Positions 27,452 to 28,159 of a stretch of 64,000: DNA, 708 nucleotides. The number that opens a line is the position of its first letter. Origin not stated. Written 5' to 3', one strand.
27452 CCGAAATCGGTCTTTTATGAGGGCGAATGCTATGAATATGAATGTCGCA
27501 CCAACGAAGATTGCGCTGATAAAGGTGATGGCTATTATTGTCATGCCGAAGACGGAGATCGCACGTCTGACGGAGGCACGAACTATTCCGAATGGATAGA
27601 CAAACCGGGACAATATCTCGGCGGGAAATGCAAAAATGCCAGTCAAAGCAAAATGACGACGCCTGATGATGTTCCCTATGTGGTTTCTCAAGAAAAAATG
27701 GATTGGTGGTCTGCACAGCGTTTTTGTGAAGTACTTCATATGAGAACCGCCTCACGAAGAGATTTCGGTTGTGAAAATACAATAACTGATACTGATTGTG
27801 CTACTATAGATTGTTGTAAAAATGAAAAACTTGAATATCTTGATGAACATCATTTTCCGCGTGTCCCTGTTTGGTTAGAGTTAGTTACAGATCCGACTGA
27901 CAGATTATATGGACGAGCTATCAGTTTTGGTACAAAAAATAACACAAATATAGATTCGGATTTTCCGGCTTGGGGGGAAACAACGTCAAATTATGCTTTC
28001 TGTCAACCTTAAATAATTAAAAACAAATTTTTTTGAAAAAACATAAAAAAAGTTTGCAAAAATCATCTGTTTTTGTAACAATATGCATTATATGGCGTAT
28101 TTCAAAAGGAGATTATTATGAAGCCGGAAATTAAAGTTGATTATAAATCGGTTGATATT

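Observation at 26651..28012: Modular pilin-adhesin paralogs: a conserved pilin head, a hypervariable Cys-rich stalk, and a conserved lectin-like C-terminal domain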

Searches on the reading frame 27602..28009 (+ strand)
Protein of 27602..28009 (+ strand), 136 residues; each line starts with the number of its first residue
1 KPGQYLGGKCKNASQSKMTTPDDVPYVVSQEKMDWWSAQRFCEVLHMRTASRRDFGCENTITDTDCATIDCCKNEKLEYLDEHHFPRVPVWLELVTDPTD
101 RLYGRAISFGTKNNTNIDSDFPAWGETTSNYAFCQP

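Call 33: predict_structure(alignment_id=A3)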
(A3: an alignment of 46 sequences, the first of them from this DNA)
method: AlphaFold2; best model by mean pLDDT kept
length: 136 residues; sequences in the alignment: 46
mean_pLDDT: 82.7   pTM: 0.80
mean pLDDT of the five models: 82.7, 82.0, 79.3, 79.2, 77.9
residues with pLDDT >= 90: 54; 70-90: 55; 50-70: 24; < 50: 3
segments of 3 or more residues with pLDDT < 50: 1-3
pLDDT, mean of each block of 10 residues (from residue 1): 61 89 85 93 96 84 61 85 80 92 89 78 75 94
secondary structure, 60 per line:
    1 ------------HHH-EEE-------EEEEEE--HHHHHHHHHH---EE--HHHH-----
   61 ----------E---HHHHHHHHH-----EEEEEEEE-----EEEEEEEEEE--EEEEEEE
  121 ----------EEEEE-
elements in order: E17-19 E27-32 H35-44 H52-55 H75-83 E89-96 E102-111 E114-120 E131-135

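Call 43: search_solved_structures(query=A3, max_evalue=10, show_alignments=2)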
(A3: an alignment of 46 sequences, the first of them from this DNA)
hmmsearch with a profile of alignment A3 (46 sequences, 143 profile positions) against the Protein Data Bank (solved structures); distinct sequences matched with E-value up to 10: 29.
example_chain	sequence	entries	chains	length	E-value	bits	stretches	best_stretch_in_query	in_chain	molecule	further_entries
9rko_A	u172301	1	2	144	0.0075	19.6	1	20-53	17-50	C-type lectin domain family 4 member K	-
5m62_A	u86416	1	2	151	0.0097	19.3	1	21-53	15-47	C-type lectin domain family 4 member K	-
3kqg_A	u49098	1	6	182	0.016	18.6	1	19-52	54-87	C-type lectin domain family 4 member K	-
9hye_A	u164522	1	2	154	0.022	18.1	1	21-53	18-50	C-type lectin domain family 4 member K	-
3p7f_A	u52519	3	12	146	0.024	18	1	19-52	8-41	C-type lectin domain family 4 member K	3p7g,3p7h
4ak8_A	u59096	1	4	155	0.025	17.9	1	19-52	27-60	C-TYPE LECTIN DOMAIN FAMILY 4 MEMBER K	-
5g6u_A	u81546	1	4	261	0.025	17.9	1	19-52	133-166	LANGERIN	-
3c22_A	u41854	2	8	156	0.027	17.8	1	19-52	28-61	C-type lectin domain family 4 member K | CD207 molecule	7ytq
3p5d_A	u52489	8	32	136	0.027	17.8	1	19-52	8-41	C-type lectin domain family 4 member K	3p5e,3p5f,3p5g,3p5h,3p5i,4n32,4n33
4n34_A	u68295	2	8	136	0.027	17.8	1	19-52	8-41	C-type lectin domain family 4 member K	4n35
4n36_A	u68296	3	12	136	0.027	17.8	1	19-52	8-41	C-type lectin domain family 4 member K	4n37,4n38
4wco_A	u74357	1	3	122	0.03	17.7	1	22-54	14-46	C-type lectin domain family 2 member D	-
4qkg_A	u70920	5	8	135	0.036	17.4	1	22-54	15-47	C-type lectin domain family 2 member D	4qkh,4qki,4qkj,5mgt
1fvu_A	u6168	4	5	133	0.038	17.3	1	22-105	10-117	BOTROCETIN ALPHA CHAIN | Botrocetin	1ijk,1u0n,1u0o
5k8y_A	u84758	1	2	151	0.084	16.2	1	21-53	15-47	C-type lectin domain family 4 member K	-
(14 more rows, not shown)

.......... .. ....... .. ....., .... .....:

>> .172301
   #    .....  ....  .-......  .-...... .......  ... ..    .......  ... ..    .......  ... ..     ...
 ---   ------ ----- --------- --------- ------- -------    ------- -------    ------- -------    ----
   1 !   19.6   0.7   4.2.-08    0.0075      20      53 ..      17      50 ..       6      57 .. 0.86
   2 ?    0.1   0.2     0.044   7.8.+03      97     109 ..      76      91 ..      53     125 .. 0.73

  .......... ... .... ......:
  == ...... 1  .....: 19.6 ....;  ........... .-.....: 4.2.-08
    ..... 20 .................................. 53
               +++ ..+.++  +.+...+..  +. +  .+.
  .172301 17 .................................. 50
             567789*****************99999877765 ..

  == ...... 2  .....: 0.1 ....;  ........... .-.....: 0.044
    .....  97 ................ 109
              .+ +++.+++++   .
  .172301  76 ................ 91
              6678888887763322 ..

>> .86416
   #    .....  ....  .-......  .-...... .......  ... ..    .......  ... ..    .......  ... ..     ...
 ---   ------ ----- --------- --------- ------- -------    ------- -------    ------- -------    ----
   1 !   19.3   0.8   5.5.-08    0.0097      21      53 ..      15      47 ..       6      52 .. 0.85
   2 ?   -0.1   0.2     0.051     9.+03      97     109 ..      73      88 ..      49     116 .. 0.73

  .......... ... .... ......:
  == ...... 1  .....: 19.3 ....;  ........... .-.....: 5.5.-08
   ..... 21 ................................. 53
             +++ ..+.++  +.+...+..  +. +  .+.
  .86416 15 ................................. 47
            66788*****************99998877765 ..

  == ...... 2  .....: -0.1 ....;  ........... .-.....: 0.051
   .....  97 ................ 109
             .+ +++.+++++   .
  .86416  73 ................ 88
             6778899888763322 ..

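Call 44: search_protein_families(library=pfam, alignment_id=A3, max_evalue=10)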
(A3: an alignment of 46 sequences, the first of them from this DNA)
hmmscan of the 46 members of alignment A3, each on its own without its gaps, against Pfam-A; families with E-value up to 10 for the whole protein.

A. member 1, seq(136 aa): 1 family
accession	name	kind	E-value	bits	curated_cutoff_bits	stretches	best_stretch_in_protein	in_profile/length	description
PF10218.14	SPRING1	-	0.014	16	22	1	9-73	5-71/131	SREBP regulating gene protein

B. families by the number of members that match (of 46 scanned): 17 families
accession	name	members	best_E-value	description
PF07603.17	Lcl_C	1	0.00021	Lcl C-terminal domain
PF14165.11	YtzH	1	0.00054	YtzH-like protein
PF02596.20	DUF169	1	0.011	Uncharacterised ArCR, COG2043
PF10218.14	SPRING1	1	0.014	SREBP regulating gene protein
PF12437.13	GSIII_N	1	0.015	Glutamine synthetase type III N terminal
PF01502.23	PRA-CH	1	0.017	Phosphoribosyl-AMP cyclohydrolase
PF12158.14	DUF3592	1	0.028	Domain of unknown function (DUF3592)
PF08883.16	DOPA_dioxygen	1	0.03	Dopa 4,5-dioxygenase family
PF16750.11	HK_sensor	1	0.059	Sensor domain of 2-component histidine kinase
PF17561.7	TssO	1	0.075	Type VI secretion system, TssO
PF19067.5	DUF5763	1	0.14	Family of unknown function (DUF5763)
PF00059.27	Lectin_C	1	0.15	Lectin C-type domain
PF00193.23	Xlink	1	0.17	Extracellular link domain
PF04369.19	Lactococcin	1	0.24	Lactococcin-like family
PF25685.1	Skunalike_TailTerm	1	0.45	Skunalikevirus tail terminator protein family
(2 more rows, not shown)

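Call 110: fold_search(model_id=the predicted structure, library=pdb)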
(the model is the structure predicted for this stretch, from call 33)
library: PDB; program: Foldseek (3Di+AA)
matches with E <= 10: 269; with E <= 0.001: 0
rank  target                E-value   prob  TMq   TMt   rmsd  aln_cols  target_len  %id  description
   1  8oks_A                1.7e-02  1.00  0.51  0.61   4.0       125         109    6  Crystal structure of Bdellovibrio bacteriovorus Bd2740 C-terminal domain (released 2023-10-25)
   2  3c8j_A                2.5e-02  1.00  0.48  0.51   3.3       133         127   12  The crystal structure of natural killer cell receptor Ly49C (released 2008-04-15)
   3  1qo3_C                3.2e-02  0.92  0.39  0.41   7.5       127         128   10  Complex between NK cell receptor Ly49A and its MHC class I ligand H-2Dd (released 2000-01-02)
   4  3g8l_C                3.4e-02  0.97  0.47  0.42   7.5       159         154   10  Crystal structure of murine natural killer cell receptor, Ly49L4 (released 2009-11-17)
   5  3wbr_G                3.6e-02  0.99  0.51  0.54   5.8       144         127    8  Crystal structure of carbohydrate recognition domain of Blood Dendritic Cell Antigen-2 (BDCA2) lectin (crystal form-3) (released 2013-12-25)
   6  3c8j_D                4.1e-02  0.97  0.46  0.48   6.7       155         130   14  The crystal structure of natural killer cell receptor Ly49C (released 2008-04-15)
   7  4j6k_H                4.1e-02  0.85  0.42  0.46   7.9       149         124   11  Crystal structure of calcium2+-free wild-type CD23 lectin domain (crystal form B) (released 2013-08-28)
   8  7r8u_AAA              6.9e-02  0.97  0.49  0.51   5.6       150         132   12  LOX-1 - Structural and Functional Studies of a Receptor Implicated in Atherosclerosis (released 2022-06-01)
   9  3g8l_D                7.7e-02  0.93  0.47  0.43   4.8       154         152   11  Crystal structure of murine natural killer cell receptor, Ly49L4 (released 2009-11-17)
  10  3g8k_A                8.7e-02  0.99  0.47  0.50   3.4       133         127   12  Crystal structure of murine natural killer cell receptor, Ly49L4 (released 2009-11-17)
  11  4gk1_C                8.7e-02  0.84  0.44  0.44   7.9       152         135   12  Crystal structure of CD23 lectin domain mutant D270A (released 2013-06-26)
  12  1yxj_A                9.2e-02  0.96  0.49  0.51   5.2       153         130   13  Crystal structure of human lectin-like oxidized low-density lipoprotein receptor 1 (LOX-1) at low pH (released 2005-06-14)
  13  3g8l_B                9.8e-02  0.96  0.44  0.38   5.0       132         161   12  Crystal structure of murine natural killer cell receptor, Ly49L4 (released 2009-11-17)
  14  4gk1_G                1.0e-01  0.69  0.39  0.41   8.3       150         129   11  Crystal structure of CD23 lectin domain mutant D270A (released 2013-06-26)
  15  4j6k_B                1.2e-01  0.84  0.44  0.49   8.6       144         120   10  Crystal structure of calcium2+-free wild-type CD23 lectin domain (crystal form B) (released 2013-08-28)
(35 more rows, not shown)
